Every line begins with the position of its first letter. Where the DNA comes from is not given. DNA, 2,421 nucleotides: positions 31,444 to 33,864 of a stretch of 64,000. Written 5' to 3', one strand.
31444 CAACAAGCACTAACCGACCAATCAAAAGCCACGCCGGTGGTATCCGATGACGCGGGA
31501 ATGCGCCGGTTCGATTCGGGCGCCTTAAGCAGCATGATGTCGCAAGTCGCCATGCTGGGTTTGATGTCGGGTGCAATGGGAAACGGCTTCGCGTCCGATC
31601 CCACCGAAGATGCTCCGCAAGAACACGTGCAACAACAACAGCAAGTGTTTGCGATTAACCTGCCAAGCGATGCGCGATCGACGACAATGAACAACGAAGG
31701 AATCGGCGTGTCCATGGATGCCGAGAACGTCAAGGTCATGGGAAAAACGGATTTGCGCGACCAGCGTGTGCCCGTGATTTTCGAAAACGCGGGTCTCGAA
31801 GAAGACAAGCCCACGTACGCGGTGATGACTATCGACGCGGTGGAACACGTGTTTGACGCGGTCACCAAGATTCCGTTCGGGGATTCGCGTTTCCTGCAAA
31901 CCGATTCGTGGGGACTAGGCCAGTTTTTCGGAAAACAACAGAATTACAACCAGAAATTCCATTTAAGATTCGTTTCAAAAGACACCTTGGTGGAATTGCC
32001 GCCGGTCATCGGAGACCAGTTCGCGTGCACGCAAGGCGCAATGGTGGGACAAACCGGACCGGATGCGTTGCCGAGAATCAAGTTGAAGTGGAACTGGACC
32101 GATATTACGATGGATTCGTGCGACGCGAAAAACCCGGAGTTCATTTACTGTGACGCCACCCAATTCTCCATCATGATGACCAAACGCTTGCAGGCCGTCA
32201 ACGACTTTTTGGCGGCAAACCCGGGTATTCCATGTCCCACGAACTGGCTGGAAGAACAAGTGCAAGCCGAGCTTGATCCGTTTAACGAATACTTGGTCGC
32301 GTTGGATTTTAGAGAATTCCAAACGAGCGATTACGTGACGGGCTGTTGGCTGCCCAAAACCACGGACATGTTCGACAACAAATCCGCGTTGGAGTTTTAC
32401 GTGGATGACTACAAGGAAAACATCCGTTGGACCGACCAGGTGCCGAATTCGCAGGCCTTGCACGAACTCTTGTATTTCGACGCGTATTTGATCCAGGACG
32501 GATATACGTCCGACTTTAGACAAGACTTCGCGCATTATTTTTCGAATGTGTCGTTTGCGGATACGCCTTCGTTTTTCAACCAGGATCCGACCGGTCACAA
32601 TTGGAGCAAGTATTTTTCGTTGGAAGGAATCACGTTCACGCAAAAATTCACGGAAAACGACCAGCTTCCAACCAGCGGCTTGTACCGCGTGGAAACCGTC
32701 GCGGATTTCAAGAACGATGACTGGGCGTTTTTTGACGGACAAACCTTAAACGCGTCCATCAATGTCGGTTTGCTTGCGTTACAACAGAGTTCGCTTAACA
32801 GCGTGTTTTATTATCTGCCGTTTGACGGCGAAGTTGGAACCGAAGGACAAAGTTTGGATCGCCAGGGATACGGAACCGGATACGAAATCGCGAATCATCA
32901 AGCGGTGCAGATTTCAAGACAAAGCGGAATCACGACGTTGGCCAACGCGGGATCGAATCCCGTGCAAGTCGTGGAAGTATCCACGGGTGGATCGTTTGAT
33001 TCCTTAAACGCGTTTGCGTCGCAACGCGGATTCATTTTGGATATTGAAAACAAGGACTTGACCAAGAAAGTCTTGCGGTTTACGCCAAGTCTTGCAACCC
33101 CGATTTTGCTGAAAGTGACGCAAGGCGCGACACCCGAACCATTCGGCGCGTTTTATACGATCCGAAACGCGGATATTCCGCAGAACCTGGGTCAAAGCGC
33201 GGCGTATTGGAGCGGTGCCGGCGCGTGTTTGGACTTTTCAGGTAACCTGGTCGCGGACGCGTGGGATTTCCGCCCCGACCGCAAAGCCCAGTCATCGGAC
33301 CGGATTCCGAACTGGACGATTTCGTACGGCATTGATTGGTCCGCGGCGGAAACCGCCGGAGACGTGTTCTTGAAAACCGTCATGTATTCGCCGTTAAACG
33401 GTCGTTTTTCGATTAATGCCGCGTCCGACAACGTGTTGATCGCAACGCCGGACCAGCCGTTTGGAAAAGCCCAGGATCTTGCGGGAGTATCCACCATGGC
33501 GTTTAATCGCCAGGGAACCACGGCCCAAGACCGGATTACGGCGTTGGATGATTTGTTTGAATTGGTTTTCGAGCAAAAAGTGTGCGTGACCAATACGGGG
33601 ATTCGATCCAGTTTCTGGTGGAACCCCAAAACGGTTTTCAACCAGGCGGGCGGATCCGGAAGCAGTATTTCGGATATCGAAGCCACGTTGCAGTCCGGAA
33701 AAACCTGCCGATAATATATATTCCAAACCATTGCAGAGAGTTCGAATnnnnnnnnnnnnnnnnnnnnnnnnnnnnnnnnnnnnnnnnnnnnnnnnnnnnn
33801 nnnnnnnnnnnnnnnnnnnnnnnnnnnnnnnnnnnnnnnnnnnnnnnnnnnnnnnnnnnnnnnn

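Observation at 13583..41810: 28-kb tandem array of a two-module (A/B) giant envelope protein family: two split A+B operons and two A-B fusions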

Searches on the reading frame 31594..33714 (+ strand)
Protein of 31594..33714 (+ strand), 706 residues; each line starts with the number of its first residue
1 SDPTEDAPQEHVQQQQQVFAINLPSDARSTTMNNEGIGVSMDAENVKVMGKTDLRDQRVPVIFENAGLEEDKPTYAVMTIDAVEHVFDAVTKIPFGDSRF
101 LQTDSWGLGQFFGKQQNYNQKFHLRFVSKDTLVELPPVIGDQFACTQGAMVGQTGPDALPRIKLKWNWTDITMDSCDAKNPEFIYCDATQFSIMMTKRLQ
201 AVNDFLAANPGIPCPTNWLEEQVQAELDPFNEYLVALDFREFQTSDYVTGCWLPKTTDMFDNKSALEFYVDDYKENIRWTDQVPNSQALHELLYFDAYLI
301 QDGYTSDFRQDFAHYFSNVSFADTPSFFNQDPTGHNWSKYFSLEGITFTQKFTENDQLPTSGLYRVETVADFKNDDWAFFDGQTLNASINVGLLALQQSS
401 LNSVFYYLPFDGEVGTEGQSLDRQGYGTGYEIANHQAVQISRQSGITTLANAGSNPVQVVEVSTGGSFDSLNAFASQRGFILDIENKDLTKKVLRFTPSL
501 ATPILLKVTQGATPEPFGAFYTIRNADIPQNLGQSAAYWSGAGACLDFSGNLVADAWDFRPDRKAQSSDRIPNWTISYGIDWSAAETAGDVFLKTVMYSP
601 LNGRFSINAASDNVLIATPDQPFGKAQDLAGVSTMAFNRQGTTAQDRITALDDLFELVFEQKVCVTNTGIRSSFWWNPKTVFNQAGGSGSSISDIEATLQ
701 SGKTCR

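Call 12: search_solved_structures(query=window:31594-33714:+, max_evalue=1)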
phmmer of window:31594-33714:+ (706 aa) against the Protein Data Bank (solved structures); distinct sequences matched with E-value up to 1: 0.

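Call 15: find_homologous_proteins(query=A1, max_evalue=0.001)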
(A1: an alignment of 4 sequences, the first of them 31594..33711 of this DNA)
Query A1 (4 sequences) (706 aa, profile of the alignment): 8 proteins with E <= 0.001 among 8000 candidates.
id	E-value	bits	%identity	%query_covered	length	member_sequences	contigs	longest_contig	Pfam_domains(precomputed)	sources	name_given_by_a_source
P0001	1.9e-178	613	66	83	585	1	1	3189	-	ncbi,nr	ncbi:MAG: hypothetical protein Q7R47_01945, partial [Candidatus Diapherotrites archaeon]|nr:hypothet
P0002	8.4e-110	386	50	59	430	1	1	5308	-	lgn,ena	-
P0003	5.0e-103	364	42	70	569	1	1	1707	-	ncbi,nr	ncbi:MAG: hypothetical protein Q7R47_00315, partial [Candidatus Diapherotrites archaeon]|nr:hypothet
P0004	6.4e-102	360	39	83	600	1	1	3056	-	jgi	jgi:hypothetical protein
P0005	3.3e-84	301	29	56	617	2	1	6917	-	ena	-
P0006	5.1e-81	291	36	62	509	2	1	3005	-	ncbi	ncbi:MAG: hypothetical protein AABX02_02600, partial [archaeon]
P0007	3.7e-76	275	29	55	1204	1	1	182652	-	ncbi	ncbi:MAG: hypothetical protein V1676_05930 [Candidatus Diapherotrites archaeon]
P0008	1.0e-10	59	25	22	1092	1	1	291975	-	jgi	jgi:hypothetical protein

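Call 24: find_encoding_contigs(protein=P0007, flank=10000, max_places=3)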
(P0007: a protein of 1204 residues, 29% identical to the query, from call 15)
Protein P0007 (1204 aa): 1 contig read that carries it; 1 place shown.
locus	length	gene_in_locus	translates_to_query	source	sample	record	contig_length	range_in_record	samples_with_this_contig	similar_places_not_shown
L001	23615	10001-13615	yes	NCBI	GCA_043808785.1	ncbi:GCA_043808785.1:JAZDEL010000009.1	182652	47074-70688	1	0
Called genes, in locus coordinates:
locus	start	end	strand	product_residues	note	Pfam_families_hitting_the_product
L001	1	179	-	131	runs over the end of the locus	PF10000:ACT_3, PF13840:ACT_7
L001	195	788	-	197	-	PF12146:Hydrolase_4 (faint), PF00561:Abhydrolase_1 (weak), PF06821:Ser_hydrolase, PF12697:Abhydrolase_6 (faint)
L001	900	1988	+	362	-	PF05013:FGase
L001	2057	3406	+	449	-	PF04107:GCS2 (weak)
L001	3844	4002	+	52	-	-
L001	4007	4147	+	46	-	-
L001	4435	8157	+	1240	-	PF02369:Big_1 (faint), PF13620:CarboxypepD_reg (weak), PF13715:CarbopepD_reg_2 (faint), PF17210:SdrD_B (faint), PF24025:Ig_DR_A0283-like (faint), PF17802:SpaA (weak)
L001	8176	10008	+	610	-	-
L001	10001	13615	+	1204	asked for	-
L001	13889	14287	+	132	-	-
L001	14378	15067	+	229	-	PF01978:TrmB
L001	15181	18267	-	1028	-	PF11614:FixG_C (faint), PF00092:VWA, PF13768:VWA_3 (weak), PF13519:VWA_2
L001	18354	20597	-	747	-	PF10633:NPCBM_assoc (faint)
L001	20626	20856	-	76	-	-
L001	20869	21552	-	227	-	-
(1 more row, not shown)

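Call 27: search_protein_representatives(alignment_id=A2)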
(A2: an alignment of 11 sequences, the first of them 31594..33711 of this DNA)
Query: 11 sequences, 690 profile positions. Proteins with E-value up to 0.001 (for the whole library): 832; up to 1e-10: 724; up to 1e-30: 529. The best 150 are listed.
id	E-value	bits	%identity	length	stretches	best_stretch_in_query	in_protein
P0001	8.8e-253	857.1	-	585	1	133-686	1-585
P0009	1.9e-252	855.9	-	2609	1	22-686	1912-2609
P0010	3.0e-233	792.5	-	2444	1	7-686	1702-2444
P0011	1.6e-225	767.0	-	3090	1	21-686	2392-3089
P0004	3.1e-221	752.8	-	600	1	132-687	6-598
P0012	1.4e-216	737.5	-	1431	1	23-686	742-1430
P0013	1.9e-213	727.1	-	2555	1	16-686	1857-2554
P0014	1.4e-212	724.2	-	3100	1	18-686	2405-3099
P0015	1.0e-197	675.1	-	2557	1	17-680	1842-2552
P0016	8.9e-197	672.0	-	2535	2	16-682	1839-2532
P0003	3.0e-189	647.1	-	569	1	2-491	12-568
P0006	5.6e-189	646.2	-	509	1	202-689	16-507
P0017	1.1e-184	632.0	-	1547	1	19-687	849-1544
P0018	1.8e-181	621.4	-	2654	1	6-687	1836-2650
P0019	1.0e-178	612.3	-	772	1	24-686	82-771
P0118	4.3e-114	398.7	-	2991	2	265-673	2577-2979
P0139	6.8e-109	381.5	-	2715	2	264-671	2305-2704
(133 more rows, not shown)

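Call 28: predict_structure(alignment_id=A2)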
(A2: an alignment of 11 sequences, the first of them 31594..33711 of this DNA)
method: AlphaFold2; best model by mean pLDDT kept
length: 706 residues; sequences in the alignment: 11
mean_pLDDT: 64.1   pTM: 0.58
mean pLDDT of the five models: 64.1, 61.6, 57.1, 55.0, 51.6
residues with pLDDT >= 90: 43; 70-90: 309; 50-70: 151; < 50: 203
segments of 3 or more residues with pLDDT < 50: 1-141, 237-249, 256-261, 409-427, 451-455, 634-645
pLDDT, mean of each block of 10 residues (from residue 1): 32 32 36 28 26 25 27 34 30 28 26 25 29 30 66 75 65 85 78 84 84 62 54 48 43 53 68 82 87 86 60 56 56 68 76 71 83 71 71 77 55 35 46 63 58 51 77 78 78 80 92 90 89 72 87 71 86 87 89 90 87 91 88 48 56 79 78 84 79 89 84
secondary structure, 60 per line:
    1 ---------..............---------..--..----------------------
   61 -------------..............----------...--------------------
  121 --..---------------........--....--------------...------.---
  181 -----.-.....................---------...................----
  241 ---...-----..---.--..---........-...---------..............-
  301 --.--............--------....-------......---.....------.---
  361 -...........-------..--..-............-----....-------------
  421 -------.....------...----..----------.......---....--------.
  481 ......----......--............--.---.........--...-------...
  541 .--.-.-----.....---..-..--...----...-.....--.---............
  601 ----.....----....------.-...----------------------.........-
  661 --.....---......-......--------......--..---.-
elements in order (helices of 4 or more, strands of 3 or more residues): E10-23 E74-87 H140-143 E144-147 E150-153 H188-208 H218-236 H265-272 H286-293 E294-299 H306-317 H326-329 H337-342 E346-350 E362-372 E387-398 H404-407 E428-432 E439-441 E458-464 H468-471 E480-486 E491-496 E499-510 E517-525 E528-530 E538-541 H553-556 E578-582 E589-600 E605-609 E614-617 E626-628 H651-659 E663-667 E671-676 H678-683 H692-697

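Call 31: find_related_loci(query=A2, collection=genome_contigs, flank=10000)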
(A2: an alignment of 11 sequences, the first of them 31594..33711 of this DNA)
Query A2 (706 aa) in genome_contigs; peptide patterns used: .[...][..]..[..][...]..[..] (x = any residue, [..] = any of these).
37 stretches matched a pattern; 36 encode a relative of the query (tblastn E <= 1e-3); 35 distinct loci.
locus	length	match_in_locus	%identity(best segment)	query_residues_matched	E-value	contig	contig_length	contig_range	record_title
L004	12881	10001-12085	47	5-705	0e+0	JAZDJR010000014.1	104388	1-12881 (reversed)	MAG: Candidatus Micrarchaeota archaeon isolate MEGAHIT-group-0.496 k141_3576920, whole genome shotgun sequence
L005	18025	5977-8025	44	19-705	0e+0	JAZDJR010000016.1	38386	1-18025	MAG: Candidatus Micrarchaeota archaeon isolate MEGAHIT-group-0.496 k141_425941, whole genome shotgun sequence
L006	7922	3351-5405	33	18-690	7e-109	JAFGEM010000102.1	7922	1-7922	MAG: Candidatus Iainarchaeum archaeon isolate Zod_Metabat.1228 k87_10770001, whole genome shotgun sequence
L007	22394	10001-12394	38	23-705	5e-97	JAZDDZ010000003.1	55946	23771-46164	MAG: Candidatus Iainarchaeum archaeon isolate MEGAHIT-group-0.115 k141_2170482, whole genome shotgun sequence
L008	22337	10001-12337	36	49-705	1e-96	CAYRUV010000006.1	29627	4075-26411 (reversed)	MAG TPA_asm: uncultured archaeon isolate SRP278252_co2_866 genome assembly, contig: NODE_3065_length_29627_cov_7.753821,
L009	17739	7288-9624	37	49-705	7e-91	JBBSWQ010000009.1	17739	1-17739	MAG: archaeon isolate H51-bin154_1 H51_bin154_1_000000000009, whole genome shotgun sequence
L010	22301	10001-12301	35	57-705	2e-84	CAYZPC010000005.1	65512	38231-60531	MAG TPA_asm: uncultured archaeon isolate SRP278252_co2_776 genome assembly, contig: NODE_684_length_65512_cov_6.738424,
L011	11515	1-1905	36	177-701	5e-83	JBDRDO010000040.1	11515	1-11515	MAG: Candidatus Iainarchaeum archaeon isolate MEGAHIT-group-1.256 k141_13421181, whole genome shotgun sequence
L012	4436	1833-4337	31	24-705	1e-68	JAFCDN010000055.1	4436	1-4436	MAG: Candidatus Iainarchaeum archaeon isolate Meg19_1012_Bin_505 Meg19_1012_Bin_505_scaffold_94335, whole genome shotgun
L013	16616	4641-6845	32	54-686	2e-66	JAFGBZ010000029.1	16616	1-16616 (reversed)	MAG: Candidatus Iainarchaeum archaeon isolate Zod_Metabat.1066 k87_3586138, whole genome shotgun sequence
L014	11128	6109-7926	28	69-700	5e-61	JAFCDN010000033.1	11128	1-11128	MAG: Candidatus Iainarchaeum archaeon isolate Meg19_1012_Bin_505 Meg19_1012_Bin_505_scaffold_19773, whole genome shotgun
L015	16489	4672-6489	29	64-705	5e-64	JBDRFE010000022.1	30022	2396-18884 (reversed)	MAG: archaeon isolate MEGAHIT-group-1.353 k141_7226641, whole genome shotgun sequence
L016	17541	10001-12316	28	72-705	1e-63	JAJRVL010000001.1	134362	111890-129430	MAG: archaeon isolate Dive96_bin10.390 k141_727375, whole genome shotgun sequence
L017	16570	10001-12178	33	37-683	2e-51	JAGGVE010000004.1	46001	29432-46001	MAG: Candidatus Iainarchaeum archaeon isolate AUK092 PB_MBMC_046_c_000000000010, whole genome shotgun sequence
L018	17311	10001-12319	31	56-702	7e-62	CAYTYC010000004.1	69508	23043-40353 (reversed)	MAG TPA_asm: uncultured archaeon isolate binchicken_co17_196 genome assembly, contig: NODE_1252_length_69508_cov_6.48582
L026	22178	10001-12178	28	79-682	2e-40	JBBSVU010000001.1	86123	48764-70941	MAG: archaeon isolate H52-bin046_1 H52_bin046_1_000000000001, whole genome shotgun sequence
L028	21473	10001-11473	28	119-681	4e-35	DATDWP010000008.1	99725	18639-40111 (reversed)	MAG TPA_asm: archaeon isolate SMAG_U8115 k141_218588, whole genome shotgun sequence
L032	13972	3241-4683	26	152-683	2e-27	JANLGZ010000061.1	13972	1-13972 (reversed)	MAG: archaeon isolate P6-4 k99_36612, whole genome shotgun sequence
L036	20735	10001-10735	30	278-523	2e-18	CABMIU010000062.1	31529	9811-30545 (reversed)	uncultured archaeon isolate LFW-281_4 genome assembly, contig: LFW2814_8, whole genome shotgun sequence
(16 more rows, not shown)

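Call 32: fold_search(model_id=the predicted structure, library=pdb)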
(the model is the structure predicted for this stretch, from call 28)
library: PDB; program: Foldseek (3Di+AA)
matches with E <= 10: 744; with E <= 0.001: 0
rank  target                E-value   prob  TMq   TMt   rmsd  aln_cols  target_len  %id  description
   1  5h37_B                4.4e-02  0.03  0.04  0.06  28.1       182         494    7  Cryo-EM structure of zika virus complexed with Fab C10 at pH 8.0 (released 2016-11-30)
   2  5ire_A                6.5e-02  0.06  0.04  0.05  28.6       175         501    6  The cryo-EM structure of Zika Virus (released 2016-03-30)
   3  5uhy_A                9.2e-02  0.05  0.04  0.06  28.6       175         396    6  A Human Antibody Against Zika Virus Crosslinks the E Protein to Prevent Infection (released 2017-03-29)
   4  7a3n_A                9.2e-02  0.02  0.04  0.06  31.5       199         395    8  Crystal structure of Zika virus envelope glycoprotein in complex with the Fab fragment of the broadly neutralizing hum (released 2021-12-08)
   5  7a3s_C                9.7e-02  0.03  0.04  0.06  27.0       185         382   10  Crystal structure of dengue 3 virus envelope glycoprotein (released 2021-12-08)
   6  7kv9_A                1.2e-01  0.03  0.04  0.05  29.7       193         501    8  Chimeric flavivirus between Binjari virus and West Nile (Kunjin) virus (released 2020-12-23)
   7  7jyi_C                1.3e-01  0.03  0.05  0.06  29.1       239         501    9  Subparticle Map of ZIKV MR-766 (released 2020-09-16)
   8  8u5e_A                1.5e-01  0.05  0.05  0.18  19.1       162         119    9  Crystal Structure of C-terminal domain of Clostridium perfringens Enterotoxin in Space Group P 21 21 21 (released 2023-12-20)
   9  3i50_E                1.5e-01  0.02  0.04  0.07  30.5       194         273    9  Crystal structure of the West Nile Virus envelope glycoprotein in complex with the E53 antibody Fab (released 2009-10-27)
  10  6zqu_A                1.5e-01  0.02  0.04  0.05  28.7       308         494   10  Cryo-EM structure of mature Dengue virus 2 at 3.1 angstrom resolution (released 2021-01-20)
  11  7kvb_A                1.6e-01  0.04  0.04  0.06  28.8       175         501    8  Chimeric flavivirus between Binjari virus and Murray Valley encephalitis virus (released 2020-12-23)
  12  7a3u_A                1.7e-01  0.02  0.04  0.06  30.4       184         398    6  Crystal structure of Zika virus envelope glycoprotein in complex with the divalent F(ab')2 fragment of the broadly neu (released 2021-12-08)
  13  7l30_A                1.7e-01  0.02  0.04  0.05  29.2       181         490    7  Binjari virus (BinJV) (released 2021-03-10)
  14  7a3s_B                1.9e-01  0.02  0.04  0.06  27.5       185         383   10  Crystal structure of dengue 3 virus envelope glycoprotein (released 2021-12-08)
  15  8eee_Z                2.0e-01  0.03  0.04  0.07  29.6       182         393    9  Crystal structure of a NHP anti-ZIKV neutralizing antibody rhMZ104-d in complex with ZIKV E glycoprotein (released 2023-08-30)
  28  9ifr                  2.8e-01  0.44  0.10  0.44   9.2       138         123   11  CLIPPER domain from the Gram-negative fibrillar adhesin "B9T28_05395 (released 2025-11-26)
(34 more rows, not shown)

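Call 51: predict_structure(alignment_id=A4)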
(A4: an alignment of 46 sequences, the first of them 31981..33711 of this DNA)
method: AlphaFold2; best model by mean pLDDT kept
length: 577 residues; sequences in the alignment: 46
mean_pLDDT: 93.1   pTM: 0.88
mean pLDDT of the five models: 93.1, 92.0, 92.0, 91.3, 91.2
residues with pLDDT >= 90: 493; 70-90: 70; 50-70: 5; < 50: 9
segments of 3 or more residues with pLDDT < 50: 1-3, 5-10
pLDDT, mean of each block of 10 residues (from residue 1): 45 79 94 93 97 97 98 98 91 89 91 78 93 94 96 98 98 97 93 86 92 97 94 97 94 96 96 87 91 95 89 90 90 92 92 94 95 98 97 97 96 95 95 97 95 96 98 96 98 98 97 91 95 95 96 97 97 91
secondary structure, 60 per line:
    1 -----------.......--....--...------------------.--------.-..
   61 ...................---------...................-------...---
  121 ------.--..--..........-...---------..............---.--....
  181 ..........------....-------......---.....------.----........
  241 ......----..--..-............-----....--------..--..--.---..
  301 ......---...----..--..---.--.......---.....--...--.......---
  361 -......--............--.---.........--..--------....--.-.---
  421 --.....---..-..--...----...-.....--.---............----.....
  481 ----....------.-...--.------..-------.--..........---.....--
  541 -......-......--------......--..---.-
elements in order: E15-18 E21-24 H59-79 H89-107 H136-143 H157-164 E165-170 H177-190 H197-200 H208-213 E217-221 E233-243 E258-269 H275-278 E299-303 E310-312 E329-335 H339-343 E351-357 E362-367 E370-381 E388-396 E409-412 H424-427 E449-453 E460-471 E476-480 E485-488 E497-499 H522-530 E534-538 E542-547 H549-554 H563-568

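Call 53: fold_search(model_id=the predicted structure, library=pdb)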
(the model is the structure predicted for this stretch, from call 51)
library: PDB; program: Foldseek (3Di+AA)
matches with E <= 10: 1125; with E <= 0.001: 0
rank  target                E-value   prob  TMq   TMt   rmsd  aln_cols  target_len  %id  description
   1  3afo_B                5.9e-02  0.09  0.09  0.14  19.7       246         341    9  Crystal Structure of Yeast NADH Kinase complexed with NADH (released 2011-03-16)
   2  9ifr                  7.5e-02  0.72  0.12  0.46   9.4       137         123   11  CLIPPER domain from the Gram-negative fibrillar adhesin "B9T28_05395 (released 2025-11-26)
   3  4ut9_A                9.4e-02  0.01  0.05  0.07  29.3       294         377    7  Crystal structure of dengue 2 virus envelope glycoprotein dimer in complex with the ScFv fragment of the broadly neutr (released 2015-01-28)
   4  5h37_B                1.1e-01  0.02  0.05  0.06  28.1       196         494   11  Cryo-EM structure of zika virus complexed with Fab C10 at pH 8.0 (released 2016-11-30)
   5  8cxg_A                1.4e-01  0.01  0.04  0.05  26.4       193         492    6  Structures of Zika Virus in Complex with Antibodies Targeting E Dimer Epitopes and Basis for Neutralization Efficacy (released 2023-06-07)
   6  9kwz_F                1.5e-01  0.06  0.09  0.16  15.0       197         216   12  Cryo-EM structure of the ICT01-BTN2A1/BTN3A1/BTN3A2 complex (released 2025-12-17)
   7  3o5s                  1.7e-01  0.03  0.06  0.13  17.9       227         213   10  Crystal Structure of the endo-beta-1,3-1,4 glucanase from Bacillus subtilis (strain 168) (released 2011-07-13)
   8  7kv8_A                1.9e-01  0.01  0.04  0.05  25.6       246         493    8  Chimeric flavivirus between Binjari virus and Dengue virus serotype-2 (released 2020-12-23)
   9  5uhy_A                2.0e-01  0.03  0.05  0.06  28.1       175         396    5  A Human Antibody Against Zika Virus Crosslinks the E Protein to Prevent Infection (released 2017-03-29)
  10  7cth_B                2.0e-01  0.01  0.06  0.07  30.5       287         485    9  Cryo-EM structure of dengue virus serotype 2 in complex with the scFv fragment of the broadly neutralizing antibody ED (released 2021-12-01)
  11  9mb1_A                2.0e-01  0.01  0.04  0.06  27.4       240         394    9  Helical Reconstruction of DENV2 THSTI/TRC/01 tubular particles bound with J9 fab (released 2026-04-01)
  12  1ddh_B                2.1e-01  0.08  0.08  0.27  10.8       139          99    8  MHC CLASS I H-2DD HEAVY CHAIN COMPLEXED WITH BETA-2 MICROGLOBULIN AND AN IMMUNODOMINANT PEPTIDE P18-I10 FROM THE HUMAN (released 1999-01-13)
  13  3i50_E                2.3e-01  0.01  0.04  0.07  28.2       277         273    9  Crystal structure of the West Nile Virus envelope glycoprotein in complex with the E53 antibody Fab (released 2009-10-27)
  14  7a3s_C                2.3e-01  0.01  0.04  0.05  29.0       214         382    9  Crystal structure of dengue 3 virus envelope glycoprotein (released 2021-12-08)
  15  5zru_A                2.4e-01  0.06  0.07  0.07  15.7       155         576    9  Crystal structure of Agl-KA catalytic domain (released 2019-10-23)
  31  3dy5_A                3.4e-01  0.04  0.07  0.04  15.4       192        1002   13  Allene oxide synthase 8R-lipoxygenase from Plexaura homomalla (released 2008-10-07)
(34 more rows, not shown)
